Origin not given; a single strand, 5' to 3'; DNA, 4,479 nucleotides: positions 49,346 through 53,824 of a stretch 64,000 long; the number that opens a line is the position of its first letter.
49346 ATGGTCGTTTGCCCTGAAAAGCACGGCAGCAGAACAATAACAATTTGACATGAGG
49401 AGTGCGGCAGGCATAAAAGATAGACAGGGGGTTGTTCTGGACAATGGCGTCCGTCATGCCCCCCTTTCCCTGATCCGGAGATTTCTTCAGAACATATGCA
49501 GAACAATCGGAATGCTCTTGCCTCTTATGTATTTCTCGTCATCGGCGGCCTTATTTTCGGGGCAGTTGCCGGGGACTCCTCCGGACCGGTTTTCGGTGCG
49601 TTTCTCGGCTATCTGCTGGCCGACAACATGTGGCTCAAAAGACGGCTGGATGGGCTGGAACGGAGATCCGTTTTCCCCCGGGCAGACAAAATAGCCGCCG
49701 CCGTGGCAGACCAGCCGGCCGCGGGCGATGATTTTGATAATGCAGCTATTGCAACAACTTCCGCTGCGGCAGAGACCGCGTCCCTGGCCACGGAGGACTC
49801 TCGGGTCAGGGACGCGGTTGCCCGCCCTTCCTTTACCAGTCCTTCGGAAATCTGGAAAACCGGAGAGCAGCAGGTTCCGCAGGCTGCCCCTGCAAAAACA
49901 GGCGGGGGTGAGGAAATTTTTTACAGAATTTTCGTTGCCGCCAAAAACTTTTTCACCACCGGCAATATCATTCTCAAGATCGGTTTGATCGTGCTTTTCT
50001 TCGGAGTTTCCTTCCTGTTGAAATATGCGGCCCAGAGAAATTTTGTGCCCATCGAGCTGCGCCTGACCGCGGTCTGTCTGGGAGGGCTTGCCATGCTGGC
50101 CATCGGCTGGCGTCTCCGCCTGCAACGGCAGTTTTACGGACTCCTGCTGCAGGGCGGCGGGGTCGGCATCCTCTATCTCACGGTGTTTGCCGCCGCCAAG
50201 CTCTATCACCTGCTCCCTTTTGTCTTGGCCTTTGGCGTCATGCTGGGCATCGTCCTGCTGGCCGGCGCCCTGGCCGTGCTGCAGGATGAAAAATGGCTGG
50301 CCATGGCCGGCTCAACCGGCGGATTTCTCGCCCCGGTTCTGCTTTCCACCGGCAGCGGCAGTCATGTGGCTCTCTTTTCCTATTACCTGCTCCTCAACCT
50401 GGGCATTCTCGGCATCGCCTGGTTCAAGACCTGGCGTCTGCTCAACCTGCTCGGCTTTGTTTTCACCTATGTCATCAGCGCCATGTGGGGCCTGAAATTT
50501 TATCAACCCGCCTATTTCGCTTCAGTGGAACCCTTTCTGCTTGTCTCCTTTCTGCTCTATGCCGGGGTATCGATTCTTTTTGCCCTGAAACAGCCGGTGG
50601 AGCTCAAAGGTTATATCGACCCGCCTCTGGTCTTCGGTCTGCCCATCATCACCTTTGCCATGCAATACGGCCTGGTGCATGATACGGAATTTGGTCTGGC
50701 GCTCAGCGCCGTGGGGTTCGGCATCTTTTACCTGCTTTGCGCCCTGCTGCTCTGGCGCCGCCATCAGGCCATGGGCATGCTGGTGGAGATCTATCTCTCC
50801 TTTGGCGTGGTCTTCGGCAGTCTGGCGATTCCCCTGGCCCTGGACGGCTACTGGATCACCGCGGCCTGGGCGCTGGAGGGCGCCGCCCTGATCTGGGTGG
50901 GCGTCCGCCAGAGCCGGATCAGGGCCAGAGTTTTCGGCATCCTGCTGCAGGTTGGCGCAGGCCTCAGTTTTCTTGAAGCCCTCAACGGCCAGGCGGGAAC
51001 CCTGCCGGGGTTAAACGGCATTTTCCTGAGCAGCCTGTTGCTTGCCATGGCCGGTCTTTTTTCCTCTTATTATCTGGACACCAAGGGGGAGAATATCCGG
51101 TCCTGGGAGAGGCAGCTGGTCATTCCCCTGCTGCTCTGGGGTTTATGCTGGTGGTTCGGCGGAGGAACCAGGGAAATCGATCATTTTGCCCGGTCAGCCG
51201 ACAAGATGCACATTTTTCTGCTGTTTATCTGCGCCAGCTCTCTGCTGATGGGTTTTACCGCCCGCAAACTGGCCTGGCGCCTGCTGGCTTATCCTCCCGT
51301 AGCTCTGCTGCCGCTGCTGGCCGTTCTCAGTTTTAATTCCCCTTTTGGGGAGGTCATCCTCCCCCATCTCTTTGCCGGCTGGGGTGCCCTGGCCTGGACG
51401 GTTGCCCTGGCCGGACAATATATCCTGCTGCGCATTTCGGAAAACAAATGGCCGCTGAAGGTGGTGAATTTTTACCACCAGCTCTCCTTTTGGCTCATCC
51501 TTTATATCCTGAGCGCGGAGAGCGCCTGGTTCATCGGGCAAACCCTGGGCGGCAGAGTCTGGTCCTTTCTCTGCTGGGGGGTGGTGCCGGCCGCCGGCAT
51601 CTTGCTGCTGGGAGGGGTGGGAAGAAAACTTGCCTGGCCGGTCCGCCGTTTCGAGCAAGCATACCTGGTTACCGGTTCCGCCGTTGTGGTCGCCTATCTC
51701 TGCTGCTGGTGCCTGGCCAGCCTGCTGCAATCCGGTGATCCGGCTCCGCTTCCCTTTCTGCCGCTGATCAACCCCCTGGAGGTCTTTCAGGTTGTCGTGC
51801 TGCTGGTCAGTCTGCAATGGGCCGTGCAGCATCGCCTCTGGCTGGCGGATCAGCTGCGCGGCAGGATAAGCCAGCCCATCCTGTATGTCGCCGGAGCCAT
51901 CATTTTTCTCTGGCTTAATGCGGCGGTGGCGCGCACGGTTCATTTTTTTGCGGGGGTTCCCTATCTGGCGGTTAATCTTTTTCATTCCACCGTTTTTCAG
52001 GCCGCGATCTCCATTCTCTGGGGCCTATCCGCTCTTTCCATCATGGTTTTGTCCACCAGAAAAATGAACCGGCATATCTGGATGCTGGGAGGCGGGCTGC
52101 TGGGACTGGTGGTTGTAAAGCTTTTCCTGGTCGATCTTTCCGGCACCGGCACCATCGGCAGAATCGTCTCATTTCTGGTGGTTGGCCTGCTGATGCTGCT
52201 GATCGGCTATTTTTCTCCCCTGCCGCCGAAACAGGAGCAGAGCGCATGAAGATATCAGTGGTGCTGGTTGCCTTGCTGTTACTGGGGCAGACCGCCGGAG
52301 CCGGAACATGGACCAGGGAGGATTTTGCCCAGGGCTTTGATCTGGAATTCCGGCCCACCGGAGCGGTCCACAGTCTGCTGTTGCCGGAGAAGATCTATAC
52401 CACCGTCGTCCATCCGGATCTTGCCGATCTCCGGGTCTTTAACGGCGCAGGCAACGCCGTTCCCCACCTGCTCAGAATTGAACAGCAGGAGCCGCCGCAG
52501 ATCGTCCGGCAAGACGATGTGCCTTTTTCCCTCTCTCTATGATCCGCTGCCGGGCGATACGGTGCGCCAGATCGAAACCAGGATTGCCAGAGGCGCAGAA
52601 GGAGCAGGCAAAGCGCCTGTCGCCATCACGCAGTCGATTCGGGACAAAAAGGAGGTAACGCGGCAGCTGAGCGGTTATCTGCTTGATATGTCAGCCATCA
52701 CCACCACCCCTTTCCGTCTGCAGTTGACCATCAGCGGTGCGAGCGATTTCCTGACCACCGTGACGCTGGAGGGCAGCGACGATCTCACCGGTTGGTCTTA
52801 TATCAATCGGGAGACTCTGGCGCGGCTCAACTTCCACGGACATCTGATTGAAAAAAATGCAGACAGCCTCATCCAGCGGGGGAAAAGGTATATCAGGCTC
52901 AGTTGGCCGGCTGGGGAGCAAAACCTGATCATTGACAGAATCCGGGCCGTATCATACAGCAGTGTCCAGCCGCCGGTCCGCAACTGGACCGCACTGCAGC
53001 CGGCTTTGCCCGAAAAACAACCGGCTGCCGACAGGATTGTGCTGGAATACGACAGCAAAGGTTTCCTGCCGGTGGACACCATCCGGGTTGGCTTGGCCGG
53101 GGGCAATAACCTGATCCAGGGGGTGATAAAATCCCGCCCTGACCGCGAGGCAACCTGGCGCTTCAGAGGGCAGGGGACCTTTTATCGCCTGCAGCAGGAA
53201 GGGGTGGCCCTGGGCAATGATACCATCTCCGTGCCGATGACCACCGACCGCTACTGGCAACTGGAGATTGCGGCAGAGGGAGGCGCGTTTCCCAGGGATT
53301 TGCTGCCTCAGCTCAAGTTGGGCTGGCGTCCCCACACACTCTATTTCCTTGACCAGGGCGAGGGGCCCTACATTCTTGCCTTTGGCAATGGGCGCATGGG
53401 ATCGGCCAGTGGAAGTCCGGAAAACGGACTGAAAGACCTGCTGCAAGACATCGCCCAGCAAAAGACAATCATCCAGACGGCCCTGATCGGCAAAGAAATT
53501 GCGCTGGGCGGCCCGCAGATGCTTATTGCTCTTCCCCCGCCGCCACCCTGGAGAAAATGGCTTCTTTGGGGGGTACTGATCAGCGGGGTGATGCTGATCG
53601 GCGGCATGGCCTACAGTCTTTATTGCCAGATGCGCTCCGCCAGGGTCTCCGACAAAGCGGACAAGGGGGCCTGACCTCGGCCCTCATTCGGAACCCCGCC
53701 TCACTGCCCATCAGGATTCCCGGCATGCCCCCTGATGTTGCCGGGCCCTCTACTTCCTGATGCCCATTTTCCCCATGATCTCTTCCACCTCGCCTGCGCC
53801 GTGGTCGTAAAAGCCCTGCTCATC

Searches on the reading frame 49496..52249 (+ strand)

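Call 13: search_protein_families(library=ncbifam, proteins=[window:49496-52249:+], max_evalue=0.001)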
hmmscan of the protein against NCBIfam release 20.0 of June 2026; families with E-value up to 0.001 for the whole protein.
window:49496-52249:+ (917 aa): 0 families

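Call 14: search_protein_families(library=pfam, proteins=[window:49496-52249:+], max_evalue=0.001)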
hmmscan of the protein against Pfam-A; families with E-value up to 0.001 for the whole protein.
window:49496-52249:+ (917 aa): 1 family
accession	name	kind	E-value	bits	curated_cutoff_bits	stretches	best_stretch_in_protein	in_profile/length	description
PF10101.14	DUF2339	-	1.1e-167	560.2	33.6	1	155-910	1-659/659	Predicted membrane protein (DUF2339)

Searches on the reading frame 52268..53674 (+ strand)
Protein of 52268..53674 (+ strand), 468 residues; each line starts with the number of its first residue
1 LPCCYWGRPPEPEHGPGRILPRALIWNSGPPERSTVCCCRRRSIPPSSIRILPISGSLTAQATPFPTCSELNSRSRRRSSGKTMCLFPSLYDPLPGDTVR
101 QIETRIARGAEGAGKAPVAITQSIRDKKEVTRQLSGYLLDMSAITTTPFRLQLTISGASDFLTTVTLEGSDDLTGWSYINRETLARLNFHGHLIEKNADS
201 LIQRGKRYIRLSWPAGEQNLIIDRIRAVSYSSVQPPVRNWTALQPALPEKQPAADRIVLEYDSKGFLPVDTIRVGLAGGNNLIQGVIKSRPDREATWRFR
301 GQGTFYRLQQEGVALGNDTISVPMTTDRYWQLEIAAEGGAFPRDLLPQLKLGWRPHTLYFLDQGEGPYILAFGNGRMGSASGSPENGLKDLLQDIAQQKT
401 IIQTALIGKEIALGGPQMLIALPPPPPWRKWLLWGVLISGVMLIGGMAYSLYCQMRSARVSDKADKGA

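Call 13: search_protein_families(library=ncbifam, proteins=[window:52268-53674:+], max_evalue=0.001)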
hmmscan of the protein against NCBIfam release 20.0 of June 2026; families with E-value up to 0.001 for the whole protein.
window:52268-53674:+ (468 aa): 0 families

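Call 14: search_protein_families(library=pfam, proteins=[window:52268-53674:+], max_evalue=0.001)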
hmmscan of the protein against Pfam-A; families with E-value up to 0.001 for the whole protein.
window:52268-53674:+ (468 aa): 1 family
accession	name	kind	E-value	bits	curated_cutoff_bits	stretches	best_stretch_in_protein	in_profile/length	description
PF13163.11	DUF3999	-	3.5e-71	241.1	30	1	97-451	80-424/424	Protein of unknown function (DUF3999)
